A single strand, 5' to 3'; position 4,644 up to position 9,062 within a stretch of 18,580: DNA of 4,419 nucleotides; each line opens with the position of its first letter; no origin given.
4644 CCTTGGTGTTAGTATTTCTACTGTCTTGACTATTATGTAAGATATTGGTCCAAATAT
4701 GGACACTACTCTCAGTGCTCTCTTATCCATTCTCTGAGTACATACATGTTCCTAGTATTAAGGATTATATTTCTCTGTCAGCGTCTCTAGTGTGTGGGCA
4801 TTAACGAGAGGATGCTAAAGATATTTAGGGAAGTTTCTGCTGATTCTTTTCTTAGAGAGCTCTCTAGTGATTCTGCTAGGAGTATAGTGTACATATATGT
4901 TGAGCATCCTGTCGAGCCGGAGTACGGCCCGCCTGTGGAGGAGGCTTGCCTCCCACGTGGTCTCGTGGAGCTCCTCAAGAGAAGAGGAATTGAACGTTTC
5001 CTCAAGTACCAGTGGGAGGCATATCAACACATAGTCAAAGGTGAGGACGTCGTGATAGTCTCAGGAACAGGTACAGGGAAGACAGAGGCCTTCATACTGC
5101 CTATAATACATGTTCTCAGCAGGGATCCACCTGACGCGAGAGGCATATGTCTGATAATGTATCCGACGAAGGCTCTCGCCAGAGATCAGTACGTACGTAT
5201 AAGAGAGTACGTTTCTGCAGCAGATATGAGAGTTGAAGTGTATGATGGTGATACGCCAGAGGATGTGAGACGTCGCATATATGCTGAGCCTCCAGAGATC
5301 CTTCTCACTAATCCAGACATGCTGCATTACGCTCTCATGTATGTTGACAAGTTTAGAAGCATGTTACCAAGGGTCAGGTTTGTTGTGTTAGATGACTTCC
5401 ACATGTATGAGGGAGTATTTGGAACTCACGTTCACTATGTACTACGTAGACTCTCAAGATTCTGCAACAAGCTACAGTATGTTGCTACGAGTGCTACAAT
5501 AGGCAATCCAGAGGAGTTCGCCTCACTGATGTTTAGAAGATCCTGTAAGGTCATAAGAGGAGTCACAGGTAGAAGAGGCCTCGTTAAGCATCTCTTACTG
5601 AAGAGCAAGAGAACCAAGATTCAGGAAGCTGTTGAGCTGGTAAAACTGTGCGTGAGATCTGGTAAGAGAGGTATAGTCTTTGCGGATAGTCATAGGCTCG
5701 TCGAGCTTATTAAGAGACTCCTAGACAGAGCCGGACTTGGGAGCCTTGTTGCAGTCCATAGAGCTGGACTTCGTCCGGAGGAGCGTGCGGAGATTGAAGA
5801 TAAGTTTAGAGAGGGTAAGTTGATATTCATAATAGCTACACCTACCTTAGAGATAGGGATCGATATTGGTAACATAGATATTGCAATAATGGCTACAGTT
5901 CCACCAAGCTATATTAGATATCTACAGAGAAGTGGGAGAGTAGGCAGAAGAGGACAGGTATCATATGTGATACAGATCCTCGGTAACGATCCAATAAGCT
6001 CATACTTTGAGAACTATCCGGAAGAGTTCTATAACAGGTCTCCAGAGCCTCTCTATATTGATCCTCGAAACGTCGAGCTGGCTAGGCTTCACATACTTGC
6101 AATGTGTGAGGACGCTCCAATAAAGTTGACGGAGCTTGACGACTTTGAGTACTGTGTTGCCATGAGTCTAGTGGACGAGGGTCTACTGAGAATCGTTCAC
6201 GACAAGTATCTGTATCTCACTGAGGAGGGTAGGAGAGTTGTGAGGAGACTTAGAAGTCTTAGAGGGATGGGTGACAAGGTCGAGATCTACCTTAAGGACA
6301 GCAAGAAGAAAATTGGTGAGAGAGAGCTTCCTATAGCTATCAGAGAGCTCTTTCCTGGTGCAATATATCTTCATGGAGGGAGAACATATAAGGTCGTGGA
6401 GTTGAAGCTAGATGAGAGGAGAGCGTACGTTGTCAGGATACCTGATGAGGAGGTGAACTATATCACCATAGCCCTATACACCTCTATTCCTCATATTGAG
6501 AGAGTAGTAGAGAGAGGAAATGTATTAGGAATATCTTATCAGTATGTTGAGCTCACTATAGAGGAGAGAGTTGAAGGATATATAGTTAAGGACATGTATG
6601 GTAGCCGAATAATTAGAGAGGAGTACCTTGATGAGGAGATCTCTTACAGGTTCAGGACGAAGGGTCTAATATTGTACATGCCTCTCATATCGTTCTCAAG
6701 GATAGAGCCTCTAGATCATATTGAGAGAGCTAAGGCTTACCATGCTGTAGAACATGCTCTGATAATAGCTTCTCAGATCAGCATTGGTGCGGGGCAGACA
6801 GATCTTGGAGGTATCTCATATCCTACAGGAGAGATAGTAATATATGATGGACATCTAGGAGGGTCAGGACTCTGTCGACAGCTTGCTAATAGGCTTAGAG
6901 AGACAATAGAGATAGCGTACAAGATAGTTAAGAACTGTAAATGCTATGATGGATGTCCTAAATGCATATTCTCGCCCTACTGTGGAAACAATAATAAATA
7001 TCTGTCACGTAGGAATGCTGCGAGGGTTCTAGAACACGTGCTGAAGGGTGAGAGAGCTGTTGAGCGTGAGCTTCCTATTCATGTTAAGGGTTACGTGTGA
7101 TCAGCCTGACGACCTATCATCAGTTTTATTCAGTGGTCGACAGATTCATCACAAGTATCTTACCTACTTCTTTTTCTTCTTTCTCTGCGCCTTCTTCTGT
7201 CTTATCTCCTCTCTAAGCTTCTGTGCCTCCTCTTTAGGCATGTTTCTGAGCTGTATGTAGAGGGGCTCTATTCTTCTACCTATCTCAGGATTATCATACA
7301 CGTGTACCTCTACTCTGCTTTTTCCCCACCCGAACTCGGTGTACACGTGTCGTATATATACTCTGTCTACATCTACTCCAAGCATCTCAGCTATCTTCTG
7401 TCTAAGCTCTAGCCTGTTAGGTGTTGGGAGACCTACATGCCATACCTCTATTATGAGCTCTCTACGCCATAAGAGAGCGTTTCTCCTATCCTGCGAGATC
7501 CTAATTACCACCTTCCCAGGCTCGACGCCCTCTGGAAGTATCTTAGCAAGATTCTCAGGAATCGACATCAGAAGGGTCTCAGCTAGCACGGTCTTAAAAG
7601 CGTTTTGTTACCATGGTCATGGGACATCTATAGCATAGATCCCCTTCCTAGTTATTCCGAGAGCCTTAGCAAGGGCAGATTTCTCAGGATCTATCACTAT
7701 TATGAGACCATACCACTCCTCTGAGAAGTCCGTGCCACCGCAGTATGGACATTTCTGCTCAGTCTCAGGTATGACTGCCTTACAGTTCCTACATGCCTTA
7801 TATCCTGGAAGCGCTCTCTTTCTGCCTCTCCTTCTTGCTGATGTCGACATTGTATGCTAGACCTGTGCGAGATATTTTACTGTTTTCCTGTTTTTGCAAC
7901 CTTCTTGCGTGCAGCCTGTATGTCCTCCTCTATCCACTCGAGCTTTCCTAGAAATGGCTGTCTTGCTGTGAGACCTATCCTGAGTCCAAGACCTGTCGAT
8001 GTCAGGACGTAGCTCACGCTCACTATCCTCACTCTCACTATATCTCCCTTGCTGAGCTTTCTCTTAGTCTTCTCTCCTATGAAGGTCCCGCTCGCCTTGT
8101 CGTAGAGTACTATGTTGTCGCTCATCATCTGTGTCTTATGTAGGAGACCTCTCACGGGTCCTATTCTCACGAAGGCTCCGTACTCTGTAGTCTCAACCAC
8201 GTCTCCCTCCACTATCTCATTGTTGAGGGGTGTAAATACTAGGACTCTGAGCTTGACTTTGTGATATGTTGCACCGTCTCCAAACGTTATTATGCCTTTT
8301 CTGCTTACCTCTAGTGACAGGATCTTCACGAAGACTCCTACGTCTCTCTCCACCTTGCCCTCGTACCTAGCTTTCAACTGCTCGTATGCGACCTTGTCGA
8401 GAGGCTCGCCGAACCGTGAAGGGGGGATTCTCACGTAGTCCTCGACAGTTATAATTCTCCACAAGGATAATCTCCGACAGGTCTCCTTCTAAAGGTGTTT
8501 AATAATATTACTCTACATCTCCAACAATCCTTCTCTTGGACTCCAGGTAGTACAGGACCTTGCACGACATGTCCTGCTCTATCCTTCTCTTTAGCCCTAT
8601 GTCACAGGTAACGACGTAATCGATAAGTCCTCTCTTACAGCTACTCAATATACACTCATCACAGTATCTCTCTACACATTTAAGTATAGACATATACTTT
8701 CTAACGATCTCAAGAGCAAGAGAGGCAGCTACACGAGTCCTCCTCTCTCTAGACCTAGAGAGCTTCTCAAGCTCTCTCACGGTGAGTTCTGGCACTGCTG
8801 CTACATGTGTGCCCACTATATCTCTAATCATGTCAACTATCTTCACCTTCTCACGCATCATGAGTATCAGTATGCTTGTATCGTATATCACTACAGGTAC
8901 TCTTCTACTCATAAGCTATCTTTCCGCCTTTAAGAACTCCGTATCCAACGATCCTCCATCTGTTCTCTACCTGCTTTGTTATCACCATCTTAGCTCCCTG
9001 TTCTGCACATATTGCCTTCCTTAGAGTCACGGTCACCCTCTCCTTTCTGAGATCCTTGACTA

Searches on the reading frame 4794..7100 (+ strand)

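Call 83: search_protein_families(library=pfam, proteins=[window:4794-7100:+], max_evalue=0.001)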
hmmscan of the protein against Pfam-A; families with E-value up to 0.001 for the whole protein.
window:4794-7100:+ (768 aa): 5 families
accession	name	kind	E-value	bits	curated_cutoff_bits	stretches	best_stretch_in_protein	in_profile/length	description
PF00270.35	DEAD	-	5.1e-33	114.6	26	1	71-241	2-166/167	DEAD/DEAH box helicase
PF00271.37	Helicase_C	-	4.6e-20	72.4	23.5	1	278-387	5-110/110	Helicase conserved C-terminal domain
PF09369.15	MZB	-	2.3e-15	57.5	24.2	1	652-725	1-80/80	MrfA Zn-binding domain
PF04851.21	ResIII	-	0.00011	22.6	22.5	1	70-205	5-137/164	Type III restriction enzyme, res subunit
PF22590.2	Cas3-like_C_2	-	0.00016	22.4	27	1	294-386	7-104/106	CRISPR-associated nuclease/helicase Cas3, C-terminal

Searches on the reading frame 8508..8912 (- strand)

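Call 83: search_protein_families(library=pfam, proteins=[window:8508-8912:-], max_evalue=0.001)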
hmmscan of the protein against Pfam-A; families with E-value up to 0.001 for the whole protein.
window:8508-8912:- (134 aa): 1 family
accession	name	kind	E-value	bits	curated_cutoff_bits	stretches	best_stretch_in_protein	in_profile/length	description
PF18477.7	PIN_9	-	5.2e-14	52.9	26.3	1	8-113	1-105/116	PIN like domain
